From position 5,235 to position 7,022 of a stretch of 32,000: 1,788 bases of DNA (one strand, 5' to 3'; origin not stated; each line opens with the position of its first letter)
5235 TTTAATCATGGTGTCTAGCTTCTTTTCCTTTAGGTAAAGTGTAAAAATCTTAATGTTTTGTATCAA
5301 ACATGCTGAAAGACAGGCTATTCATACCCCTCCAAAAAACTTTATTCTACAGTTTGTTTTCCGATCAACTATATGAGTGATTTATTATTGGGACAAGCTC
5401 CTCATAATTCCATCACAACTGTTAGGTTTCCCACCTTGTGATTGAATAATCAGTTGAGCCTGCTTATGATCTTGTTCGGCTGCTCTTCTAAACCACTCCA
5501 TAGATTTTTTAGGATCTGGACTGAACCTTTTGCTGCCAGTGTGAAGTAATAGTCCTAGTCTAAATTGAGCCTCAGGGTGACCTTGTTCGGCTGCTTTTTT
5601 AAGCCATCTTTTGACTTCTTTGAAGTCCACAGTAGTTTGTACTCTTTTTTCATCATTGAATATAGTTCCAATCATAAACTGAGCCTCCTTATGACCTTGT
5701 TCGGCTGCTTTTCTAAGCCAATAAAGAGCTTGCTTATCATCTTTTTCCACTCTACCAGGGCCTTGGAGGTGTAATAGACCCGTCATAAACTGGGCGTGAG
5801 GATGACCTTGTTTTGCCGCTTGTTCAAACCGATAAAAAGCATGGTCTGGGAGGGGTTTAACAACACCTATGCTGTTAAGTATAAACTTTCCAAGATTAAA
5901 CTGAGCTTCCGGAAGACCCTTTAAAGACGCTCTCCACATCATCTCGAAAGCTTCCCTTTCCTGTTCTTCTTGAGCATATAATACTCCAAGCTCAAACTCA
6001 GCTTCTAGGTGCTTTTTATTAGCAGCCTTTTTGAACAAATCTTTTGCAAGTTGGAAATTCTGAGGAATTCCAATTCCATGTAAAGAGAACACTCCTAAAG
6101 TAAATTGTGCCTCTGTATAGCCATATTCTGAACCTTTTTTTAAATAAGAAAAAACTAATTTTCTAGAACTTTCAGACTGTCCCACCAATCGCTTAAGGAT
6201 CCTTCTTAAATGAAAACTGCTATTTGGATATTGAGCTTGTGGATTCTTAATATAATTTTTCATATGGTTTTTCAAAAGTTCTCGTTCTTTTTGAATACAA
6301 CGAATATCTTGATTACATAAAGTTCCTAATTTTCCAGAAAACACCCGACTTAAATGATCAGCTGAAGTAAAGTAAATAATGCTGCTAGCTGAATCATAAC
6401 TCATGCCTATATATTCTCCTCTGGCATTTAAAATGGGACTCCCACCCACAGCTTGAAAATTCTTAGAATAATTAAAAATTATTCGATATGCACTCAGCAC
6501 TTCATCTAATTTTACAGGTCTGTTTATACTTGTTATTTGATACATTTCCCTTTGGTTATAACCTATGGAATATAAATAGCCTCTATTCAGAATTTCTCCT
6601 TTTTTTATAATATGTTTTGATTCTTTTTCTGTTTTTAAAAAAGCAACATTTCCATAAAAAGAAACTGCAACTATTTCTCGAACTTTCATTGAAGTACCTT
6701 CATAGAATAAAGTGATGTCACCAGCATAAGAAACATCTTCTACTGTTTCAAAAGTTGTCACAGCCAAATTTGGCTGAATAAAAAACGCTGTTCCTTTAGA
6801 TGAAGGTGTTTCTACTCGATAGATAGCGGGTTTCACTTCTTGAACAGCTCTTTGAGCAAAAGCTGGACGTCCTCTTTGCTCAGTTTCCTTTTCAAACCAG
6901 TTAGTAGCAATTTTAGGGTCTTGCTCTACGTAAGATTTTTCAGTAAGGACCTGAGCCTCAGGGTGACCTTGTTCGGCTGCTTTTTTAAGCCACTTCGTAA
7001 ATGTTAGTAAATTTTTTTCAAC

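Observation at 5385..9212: Giant secreted two-module (trypsin-like + Sel1 array) protein between sucB and lpdA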

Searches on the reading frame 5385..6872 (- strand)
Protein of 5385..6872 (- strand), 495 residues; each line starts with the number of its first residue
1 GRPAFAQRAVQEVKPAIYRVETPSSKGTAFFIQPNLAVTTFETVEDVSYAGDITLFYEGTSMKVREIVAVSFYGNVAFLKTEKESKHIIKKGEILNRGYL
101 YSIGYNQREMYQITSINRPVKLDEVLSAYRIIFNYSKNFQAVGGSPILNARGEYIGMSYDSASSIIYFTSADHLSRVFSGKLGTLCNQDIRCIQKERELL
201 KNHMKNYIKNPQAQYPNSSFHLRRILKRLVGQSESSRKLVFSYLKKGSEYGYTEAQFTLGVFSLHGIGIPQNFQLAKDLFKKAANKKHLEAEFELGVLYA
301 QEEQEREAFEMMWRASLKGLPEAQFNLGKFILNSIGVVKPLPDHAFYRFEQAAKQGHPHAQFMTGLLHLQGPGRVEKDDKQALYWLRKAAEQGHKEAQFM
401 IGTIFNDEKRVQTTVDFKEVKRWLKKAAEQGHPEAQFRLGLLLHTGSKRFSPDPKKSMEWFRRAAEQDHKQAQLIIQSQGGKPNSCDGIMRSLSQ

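Call 52: predict_structure(alignment_id=A4)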
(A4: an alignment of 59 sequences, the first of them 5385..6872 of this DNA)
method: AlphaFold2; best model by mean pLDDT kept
length: 495 residues; sequences in the alignment: 59
mean_pLDDT: 91.8   pTM: 0.88
mean pLDDT of the five models: 91.8, 91.5, 91.2, 90.7, 90.7
residues with pLDDT >= 90: 401; 70-90: 65; 50-70: 26; < 50: 3
segments of 3 or more residues with pLDDT < 50: none
pLDDT, mean of each block of 10 residues (from residue 1): 77 97 97 98 96 96 98 95 98 87 94 90 82 81 92 96 91 95 91 96 95 78 93 97 97 95 97 98 96 97 97 96 97 94 97 94 97 93 94 94 79 77 96 97 86 95 97 90 57 55
secondary structure, 60 per line:
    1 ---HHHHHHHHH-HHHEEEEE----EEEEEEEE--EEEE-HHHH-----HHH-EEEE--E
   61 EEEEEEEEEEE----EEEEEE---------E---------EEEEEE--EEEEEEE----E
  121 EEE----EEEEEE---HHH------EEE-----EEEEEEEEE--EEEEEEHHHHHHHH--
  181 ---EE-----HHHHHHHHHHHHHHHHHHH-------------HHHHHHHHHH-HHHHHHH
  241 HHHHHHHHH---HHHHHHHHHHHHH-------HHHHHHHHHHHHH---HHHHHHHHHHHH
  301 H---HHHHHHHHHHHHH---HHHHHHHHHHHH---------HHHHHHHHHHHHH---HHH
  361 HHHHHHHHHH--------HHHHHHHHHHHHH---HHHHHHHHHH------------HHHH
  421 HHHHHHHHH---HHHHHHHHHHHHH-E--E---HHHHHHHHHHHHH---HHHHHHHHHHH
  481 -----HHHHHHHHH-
elements in order: H4-12 E17-21 E26-33 E36-39 H41-44 E54-57 E60-71 E76-81 E101-106 E109-115 E120-123 E128-133 E146-148 E154-162 E165-170 H171-178 H191-209 H223-232 H234-249 H253-265 H273-285 H289-301 H305-317 H321-332 H342-354 H358-370 H379-391 H395-404 H417-429 H433-445 H454-466 H470-480 H486-494
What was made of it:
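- The model has pLDDT 91.8 and pTM 0.88 (call 52).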

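Call 60: fold_search(model_id=the predicted structure, library=pdb)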
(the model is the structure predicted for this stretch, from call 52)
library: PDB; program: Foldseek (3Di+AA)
matches with E <= 10: 1777; with E <= 0.001: 1027
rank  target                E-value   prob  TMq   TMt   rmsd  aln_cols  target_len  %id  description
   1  6ok3_B                8.5e-16  1.00  0.50  0.49   4.2       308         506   28  Crystal structure of Sel1 repeat protein from Oxalobacter formigenes (released 2020-04-15)
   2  6ok3_A                3.0e-15  1.00  0.50  0.48   4.3       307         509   27  Crystal structure of Sel1 repeat protein from Oxalobacter formigenes (released 2020-04-15)
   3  8sxq_B                6.9e-15  1.00  0.50  0.69   3.8       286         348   26  Crystal structure of Sel-1 repeat protein LceB from Legionella pneumophila (released 2024-01-24)
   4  8sxq_A                6.9e-15  1.00  0.46  0.64   5.5       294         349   27  Crystal structure of Sel-1 repeat protein LceB from Legionella pneumophila (released 2024-01-24)
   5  4bwr                  1.2e-14  1.00  0.51  0.54   3.6       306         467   24  Crystal structure of c5321: a protective antigen present in uropathogenic Escherichia coli strains displaying an SLR fol (released 2013-07-24)
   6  6deh_A                6.5e-14  1.00  0.49  0.72  11.6       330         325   25  Structure of LpnE Effector Protein from Legionella pneumophila (sp. Philadelphia) (released 2018-12-19)
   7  6onw_B                6.4e-13  1.00  0.46  0.63   5.1       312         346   24  Crystal structure of Sel1 repeat protein from Oxalobacter formigenes (released 2020-04-29)
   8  8sxq_C                9.4e-13  1.00  0.48  0.66   5.6       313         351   25  Crystal structure of Sel-1 repeat protein LceB from Legionella pneumophila (released 2024-01-24)
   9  6onw_A                6.1e-12  1.00  0.47  0.65  11.4       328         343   23  Crystal structure of Sel1 repeat protein from Oxalobacter formigenes (released 2020-04-29)
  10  6ur7_B                7.6e-11  1.00  0.41  0.77   4.0       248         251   23  Crystal structure of Sel1 repeat protein from Oxalobacter formigenes (released 2020-10-28)
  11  9og0_C                1.1e-10  1.00  0.28  0.24  23.7       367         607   23  Cryo-EM structure of OS9-SEL1L-HRD1 dimer (released 2025-07-30)
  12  1ouv                  2.8e-10  1.00  0.45  0.80   3.9       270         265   22  Helicobacter cysteine rich protein C (HcpC) (released 2004-03-30)
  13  6ur7_A                5.2e-10  1.00  0.33  0.61   6.4       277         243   22  Crystal structure of Sel1 repeat protein from Oxalobacter formigenes (released 2020-10-28)
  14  6ork_A                5.7e-10  1.00  0.33  0.61   7.7       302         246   22  Crystal structure of Sel1 repeat protein from Oxalobacter formigenes (released 2020-05-06)
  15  6ork_B                7.8e-10  1.00  0.35  0.62   6.5       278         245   22  Crystal structure of Sel1 repeat protein from Oxalobacter formigenes (released 2020-05-06)
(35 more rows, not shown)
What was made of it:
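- On Peptidase S1 / PA-clan fold (Pfam Trypsin_2, PF13365): The module 2 model (pLDDT 91.8) matches Rv3671c, HtrA and DegS (calls 52, 60).
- On Sel1 repeat family (PF08238): The model is helical throughout and matches solved Sel1 proteins (calls 52, 60).
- Closest known: Bacterial Sel1-repeat proteins. Same: The Sel1 half of the model matches 6OK3, 8SXQ, 4BWR, 6DEH and 1OUV at E 1e-10 to 1e-16 (call 60).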

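Call 63: find_homologous_proteins(query=A4, max_evalue=1e-20)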
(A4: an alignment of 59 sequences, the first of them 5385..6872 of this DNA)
Query A4 (59 sequences) (495 aa, profile of the alignment): 1395 proteins with E <= 1e-20 among 8000 candidates; the best 120 are listed.
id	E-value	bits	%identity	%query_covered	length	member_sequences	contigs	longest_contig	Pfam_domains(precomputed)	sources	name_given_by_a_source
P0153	6.8e-210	716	30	93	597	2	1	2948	PF13365.13,PF23310.2,PF08238.19,PF00089.33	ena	-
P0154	1.5e-194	665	29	65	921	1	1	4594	PF08238.19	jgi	jgi:TPR repeat protein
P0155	5.2e-194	663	32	43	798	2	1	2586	PF23310.2,PF08238.19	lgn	-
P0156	1.0e-185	636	31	62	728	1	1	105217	PF13365.13,PF08238.19,PF00089.33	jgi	-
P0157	1.5e-184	632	31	40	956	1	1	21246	PF13289.13,PF23310.2,PF08238.19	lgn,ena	-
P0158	3.6e-180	618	36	47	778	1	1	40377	PF13365.13,PF23310.2,PF08238.19,PF01471.24,PF00089.33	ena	-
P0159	6.6e-176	604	33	45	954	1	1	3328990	PF23310.2,PF08238.19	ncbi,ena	-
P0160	7.3e-175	600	28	47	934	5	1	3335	PF13365.13,PF08238.19,PF00089.33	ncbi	-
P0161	8.3e-170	584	31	64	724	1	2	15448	PF08289.17,PF13432.13,PF08238.19,PF13174.13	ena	-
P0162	7.0e-168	577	25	96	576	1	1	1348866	PF13365.13,PF23310.2,PF08238.19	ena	-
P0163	3.7e-167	575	34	52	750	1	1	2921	PF00656.28,PF08238.19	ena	-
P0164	7.7e-167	574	28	44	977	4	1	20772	PF23310.2,PF08238.19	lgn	-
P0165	1.3e-165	570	30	47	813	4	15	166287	PF23310.2,PF08238.19,PF20308.5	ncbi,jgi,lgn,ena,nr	ncbi:MAG: SEL1-like repeat protein [Verrucomicrobia bacterium]|nr:SEL1-like repeat protein [Verrucom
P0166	2.4e-163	562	35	40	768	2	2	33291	PF08238.19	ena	-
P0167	5.6e-163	561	30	88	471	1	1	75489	PF13365.13,PF23310.2,PF08238.19,PF00089.33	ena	-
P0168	1.7e-159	550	30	47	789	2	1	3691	PF23310.2,PF08238.19,PF13174.13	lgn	-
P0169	3.4e-156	539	39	41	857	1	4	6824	PF23310.2,PF08238.19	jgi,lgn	-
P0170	4.9e-156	538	37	47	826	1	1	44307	PF07714.24,PF00069.32,PF23310.2,PF08238.19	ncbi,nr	ncbi:hypothetical protein BGW42_003663 [Actinomortierella wolfii]|nr:hypothetical protein BGW42_0036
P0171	2.5e-153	529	24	95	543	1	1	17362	PF13365.13,PF08238.19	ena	-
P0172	3.1e-153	529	36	47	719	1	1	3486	PF08238.19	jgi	jgi:TPR repeat protein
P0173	3.3e-153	529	31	54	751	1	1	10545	PF08238.19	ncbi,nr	ncbi:sel1 repeat family protein [Sulfurimonas sp. MAG313]|nr:tetratricopeptide repeat protein [Sulfu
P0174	5.4e-153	528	37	47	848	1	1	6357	PF07714.24,PF00069.32,PF03109.23,PF23310.2,PF08238.19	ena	-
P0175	8.7e-153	528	28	44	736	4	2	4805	PF23310.2,PF08238.19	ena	-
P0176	1.2e-152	527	30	52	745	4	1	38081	PF23310.2,PF13432.13,PF08238.19,PF13174.13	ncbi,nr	ncbi:MAG: sel1 repeat family protein [Thermoguttaceae bacterium]|nr:sel1 repeat family protein [Ther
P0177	1.5e-152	527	32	43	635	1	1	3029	PF23310.2,PF08238.19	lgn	-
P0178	2.3e-152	526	27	47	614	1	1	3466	PF13424.13,PF23310.2,PF08238.19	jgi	-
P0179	3.4e-151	522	35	47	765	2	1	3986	PF23310.2,PF08238.19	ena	-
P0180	5.1e-150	518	29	78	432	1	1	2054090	PF13365.13,PF23310.2,PF08238.19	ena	-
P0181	1.1e-148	514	33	48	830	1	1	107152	PF14559.13,PF13431.13,PF20023.6,PF12895.14,PF13424.13,PF23310.2,PF13432.13,PF13428.13,PF08238.19,PF07719.24,PF20308.5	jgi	jgi:TPR repeat protein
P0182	5.5e-148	512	29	64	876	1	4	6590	PF13431.13,PF00656.28,PF13432.13,PF08238.19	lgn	-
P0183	7.8e-147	508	27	60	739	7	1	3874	PF23310.2,PF08238.19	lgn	-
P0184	2.3e-146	506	30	43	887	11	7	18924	PF23310.2,PF08238.19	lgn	-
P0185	4.2e-146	505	40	48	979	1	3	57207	PF13240.12,PF23310.2,PF13432.13,PF08238.19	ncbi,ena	-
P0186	5.1e-146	505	29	48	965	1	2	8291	PF00656.28,PF08238.19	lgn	-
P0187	6.1e-145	502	34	47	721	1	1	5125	PF08238.19,PF14237.12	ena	-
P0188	3.8e-142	492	31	48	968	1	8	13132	PF00656.28,PF08238.19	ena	-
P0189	2.6e-141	490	28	47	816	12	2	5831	PF23310.2,PF08238.19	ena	-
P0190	5.6e-141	489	29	45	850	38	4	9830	PF13431.13,PF23310.2,PF08238.19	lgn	-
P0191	1.1e-140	488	31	45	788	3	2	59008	PF14559.13,PF12895.14,PF01535.27,PF13176.13,PF23310.2,PF13432.13,PF13428.13,PF08238.19,PF07719.24,PF20308.5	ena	-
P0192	2.1e-140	487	29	47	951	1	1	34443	PF08238.19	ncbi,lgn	ncbi:MAG: tetratricopeptide repeat protein [Usitatibacter sp.]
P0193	8.2e-140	485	36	47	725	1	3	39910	PF07714.24,PF00069.32,PF08289.17,PF03109.23,PF08238.19,PF01636.30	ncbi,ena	-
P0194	2.3e-139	483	35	47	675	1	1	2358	PF25068.3,PF00515.35,PF13424.13,PF08238.19,PF07719.24,PF20308.5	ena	-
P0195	3.1e-139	483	30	56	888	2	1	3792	PF23310.2,PF13676.12,PF08238.19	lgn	-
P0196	3.3e-138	479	31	47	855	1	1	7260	PF13365.13,PF08238.19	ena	-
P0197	8.6e-138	478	34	48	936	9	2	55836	PF07714.24,PF00069.32,PF03109.23,PF23310.2,PF13432.13,PF08238.19,PF01636.30,PF13174.13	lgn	-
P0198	1.9e-137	477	32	44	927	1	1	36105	PF23310.2,PF08238.19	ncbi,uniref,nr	ncbi:TPR repeat [Prosthecobacter debontii]|uniref:TPR repeat n=1 Tax=Prosthecobacter debontii TaxID=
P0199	2.2e-137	477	39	32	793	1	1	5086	PF13365.13,PF08238.19,PF00089.33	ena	-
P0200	3.4e-137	476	36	23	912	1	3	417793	PF13424.13,PF23310.2,PF13432.13,PF08238.19,PF07719.24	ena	-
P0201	6.8e-137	475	33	48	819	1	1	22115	PF07714.24,PF00069.32,PF23310.2,PF08238.19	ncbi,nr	ncbi:hypothetical protein BGZ73_006554 [Actinomortierella ambigua]|nr:hypothetical protein BGZ73_006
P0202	7.3e-136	472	28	44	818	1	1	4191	PF23310.2,PF08238.19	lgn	-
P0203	1.4e-135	471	30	48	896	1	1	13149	PF23310.2,PF13676.12,PF08238.19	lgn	-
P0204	1.4e-135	471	33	47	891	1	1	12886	PF13365.13,PF20604.4,PF23310.2,PF13432.13,PF08238.19,PF00089.33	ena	-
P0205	6.8e-135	469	29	54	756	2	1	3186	PF23310.2,PF08238.19,PF13174.13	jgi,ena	jgi:TPR repeat protein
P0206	1.5e-134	467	26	48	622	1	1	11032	PF08238.19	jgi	-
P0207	1.6e-134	467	39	46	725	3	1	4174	PF13365.13,PF08289.17,PF23310.2,PF08238.19,PF22277.3,PF00089.33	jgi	jgi:TPR repeat protein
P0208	1.9e-134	467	32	47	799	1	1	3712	PF08631.17,PF20023.6,PF23310.2,PF08238.19,PF14237.12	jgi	-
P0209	5.3e-134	466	34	53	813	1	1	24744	PF00012.27,PF07624.17,PF06723.20,PF23310.2,PF08238.19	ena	-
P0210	7.0e-134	465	33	46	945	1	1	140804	PF13432.13,PF13676.12,PF08238.19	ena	-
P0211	1.5e-133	464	25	57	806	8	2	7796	PF13365.13,PF23310.2,PF08238.19,PF00089.33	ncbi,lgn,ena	-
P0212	1.5e-133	464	33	54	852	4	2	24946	PF07714.24,PF00069.32,PF23310.2,PF18433.7,PF08238.19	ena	-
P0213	4.5e-133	463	31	48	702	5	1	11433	PF13391.13,PF01844.30,PF23310.2,PF08238.19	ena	-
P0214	9.9e-133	461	31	47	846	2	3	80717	PF23310.2,PF08238.19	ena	-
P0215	1.7e-132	461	32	48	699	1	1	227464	PF01844.30,PF23310.2,PF08238.19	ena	-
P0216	1.9e-132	460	32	40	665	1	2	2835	PF13365.13,PF08238.19,PF00089.33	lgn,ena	-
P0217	4.5e-132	459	29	45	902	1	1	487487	PF07714.24,PF00069.32,PF23310.2,PF08238.19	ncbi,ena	-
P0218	2.4e-131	457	33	48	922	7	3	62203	PF01926.30,PF00350.30,PF13432.13,PF00009.34,PF08238.19,PF20308.5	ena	-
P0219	3.3e-131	456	28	66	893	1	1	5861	PF23310.2,PF08238.19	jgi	jgi:TPR repeat protein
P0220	5.3e-130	452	34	45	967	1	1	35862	PF23310.2,PF08238.19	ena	-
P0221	7.1e-128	445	33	47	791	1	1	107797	PF23310.2,PF08238.19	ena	-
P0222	1.5e-127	444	28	54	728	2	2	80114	PF23310.2,PF08238.19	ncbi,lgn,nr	ncbi:MAG: tetratricopeptide repeat protein [Akkermansia sp.]|nr:tetratricopeptide repeat protein [Ak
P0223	1.1e-126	441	28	47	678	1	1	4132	PF13365.13,PF13432.13,PF08238.19,PF00089.33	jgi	jgi:uncharacterized protein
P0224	1.1e-126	441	28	47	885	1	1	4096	PF23310.2,PF08238.19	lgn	-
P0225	1.2e-126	441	44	96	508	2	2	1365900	PF13365.13,PF23310.2,PF08238.19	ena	-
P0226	4.1e-126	440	32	52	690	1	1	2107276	PF23310.2,PF08238.19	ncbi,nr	ncbi:SEL1-like repeat protein [Acetobacteraceae bacterium]|nr:SEL1-like repeat protein [Acetobactera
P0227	4.2e-126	440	27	51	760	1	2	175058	PF23310.2,PF08238.19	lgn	-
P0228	5.0e-126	439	31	37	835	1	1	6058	PF14559.13,PF13365.13,PF13424.13,PF13432.13,PF08238.19,PF07719.24,PF00089.33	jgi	-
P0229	2.0e-125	437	28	54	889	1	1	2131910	PF00644.27,PF23310.2,PF08238.19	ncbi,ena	-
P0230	2.3e-125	437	34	47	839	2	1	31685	PF00012.27,PF23310.2,PF13432.13,PF08238.19,PF13174.13,PF20308.5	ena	-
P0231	8.3e-125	435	31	52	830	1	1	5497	PF07714.24,PF00069.32,PF23310.2,PF08238.19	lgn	-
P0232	2.8e-124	433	37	27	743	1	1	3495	PF23310.2,PF08238.19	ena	-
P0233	4.5e-124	433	33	48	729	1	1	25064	PF13365.13,PF23310.2,PF08238.19,PF00089.33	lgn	-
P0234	1.1e-123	432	28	47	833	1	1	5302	PF07714.24,PF00069.32,PF08289.17,PF03109.23,PF08238.19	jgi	-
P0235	8.1e-123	429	32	52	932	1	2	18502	PF23310.2,PF08238.19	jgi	jgi:TPR repeat protein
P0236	9.0e-123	429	30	44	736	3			PF23310.2,PF08238.19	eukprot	eukprot:TRINITY_DN5118_c0_g1_i4.p1 TRINITY_DN5118_c0_g1~~TRINITY_DN5118_c0_g1_i4.p1 ORF type:complet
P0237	1.6e-122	428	37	34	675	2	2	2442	PF23310.2,PF08238.19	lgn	-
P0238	6.5e-122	426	33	52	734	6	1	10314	PF23310.2,PF08238.19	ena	-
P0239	1.2e-121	425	30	48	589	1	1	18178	PF23310.2,PF08238.19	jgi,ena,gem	-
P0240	1.3e-121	425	36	41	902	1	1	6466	PF08238.19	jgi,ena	jgi:TPR repeat protein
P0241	1.3e-121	425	26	49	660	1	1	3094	PF14559.13,PF00515.35,PF23310.2,PF21033.5,PF13432.13,PF08238.19,PF13181.13,PF07719.24,PF13374.13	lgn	-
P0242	2.0e-120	421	34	48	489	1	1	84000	PF13414.13,PF23310.2,PF13432.13,PF08238.19,PF21214.5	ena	-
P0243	5.9e-120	419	29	55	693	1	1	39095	PF23310.2,PF08238.19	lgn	-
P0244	1.0e-119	418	28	49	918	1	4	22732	PF18912.7,PF13240.12,PF12773.14,PF07191.18,PF13424.13,PF23310.2,PF13432.13,PF08238.19,PF13248.12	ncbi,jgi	jgi:TPR repeat protein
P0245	1.4e-119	418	32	46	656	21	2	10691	PF23310.2,PF08238.19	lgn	-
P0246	1.8e-119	418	29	52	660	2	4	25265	PF00515.35,PF13424.13,PF23310.2,PF18433.7,PF13432.13,PF08238.19,PF13181.13,PF07719.24,PF13374.13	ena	-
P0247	5.4e-119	416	36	48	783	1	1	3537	PF13365.13,PF08238.19,PF00089.33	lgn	-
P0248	6.9e-119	416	34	44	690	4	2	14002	PF13365.13,PF08238.19,PF00089.33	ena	-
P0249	7.4e-119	416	29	48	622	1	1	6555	PF23310.2,PF08238.19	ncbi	-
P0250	8.4e-119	415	33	49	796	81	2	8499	PF13431.13,PF13414.13,PF13176.13,PF13428.13,PF08238.19,PF14559.13,PF00639.28,PF13371.13,PF00515.35,PF13424.13,PF13432.13,PF13181.13,PF07719.24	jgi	jgi:TPR repeat protein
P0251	8.7e-119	415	31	53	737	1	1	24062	PF23310.2,PF08238.19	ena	-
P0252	1.2e-118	415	31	42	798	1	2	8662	PF13365.13,PF13432.13,PF08238.19,PF00089.33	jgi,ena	-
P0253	1.8e-118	414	28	49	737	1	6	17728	PF08238.19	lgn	-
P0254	2.0e-118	414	26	47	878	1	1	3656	PF08238.19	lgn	-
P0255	2.1e-118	414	32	47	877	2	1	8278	PF08238.19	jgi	jgi:TPR repeat protein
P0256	5.2e-118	413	31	47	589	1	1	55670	PF23310.2,PF08238.19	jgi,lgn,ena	-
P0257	1.1e-117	412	30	46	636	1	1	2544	PF23310.2,PF08238.19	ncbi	-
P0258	1.5e-117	411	31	50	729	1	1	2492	PF23310.2,PF08238.19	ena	-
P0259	1.6e-117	411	25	41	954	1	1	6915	PF23310.2,PF08238.19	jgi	jgi:enhanced entry protein EnhC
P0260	2.2e-117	411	33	47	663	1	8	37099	PF08289.17,PF13432.13,PF08238.19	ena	-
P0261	8.0e-117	409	32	47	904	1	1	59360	PF00656.28,PF07705.18,PF08238.19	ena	-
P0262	1.1e-116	409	29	46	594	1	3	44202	PF23310.2,PF08238.19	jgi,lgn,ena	-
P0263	2.0e-116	408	33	51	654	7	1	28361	PF13431.13,PF13414.13,PF08289.17,PF17866.9,PF13432.13,PF00004.36,PF08238.19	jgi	-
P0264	2.0e-116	408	27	44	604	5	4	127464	PF23310.2,PF08238.19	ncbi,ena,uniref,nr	ncbi:tetratricopeptide repeat protein [Acetobacter thailandicus]|uniref:tetratricopeptide repeat pro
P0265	7.2e-116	406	30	57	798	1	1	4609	PF13365.13,PF08238.19,PF00089.33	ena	-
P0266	1.1e-115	405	28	47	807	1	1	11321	PF13365.13,PF23310.2,PF08238.19,PF00089.33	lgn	-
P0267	1.4e-115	405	34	47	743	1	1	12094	PF13414.13,PF08289.17,PF04212.25,PF23310.2,PF13432.13,PF08238.19,PF07719.24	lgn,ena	-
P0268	1.7e-115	404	34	42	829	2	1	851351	PF00012.27,PF06723.20,PF23310.2,PF08238.19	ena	-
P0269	3.0e-115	404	33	47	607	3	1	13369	PF23310.2,PF08238.19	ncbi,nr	ncbi:MAG: tetratricopeptide repeat protein [Methylococcaceae bacterium]|nr:tetratricopeptide repeat 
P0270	7.6e-115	402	34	41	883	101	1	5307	PF23310.2,PF08238.19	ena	-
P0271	7.9e-115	402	28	57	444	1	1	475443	PF13431.13,PF23310.2,PF08238.19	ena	-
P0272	1.4e-114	401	33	44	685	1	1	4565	PF13365.13,PF23310.2,PF08238.19,PF00089.33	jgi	jgi:uncharacterized protein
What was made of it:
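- On Legionella EnhC-like proteins: Similarity is at the Sel1-repeat level only (call 63).
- Tried and rejected: It yielded only generic names such as 'TPR repeat protein', 'SEL1-like repeat protein' and 'uncharacterized protein' (call 63).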
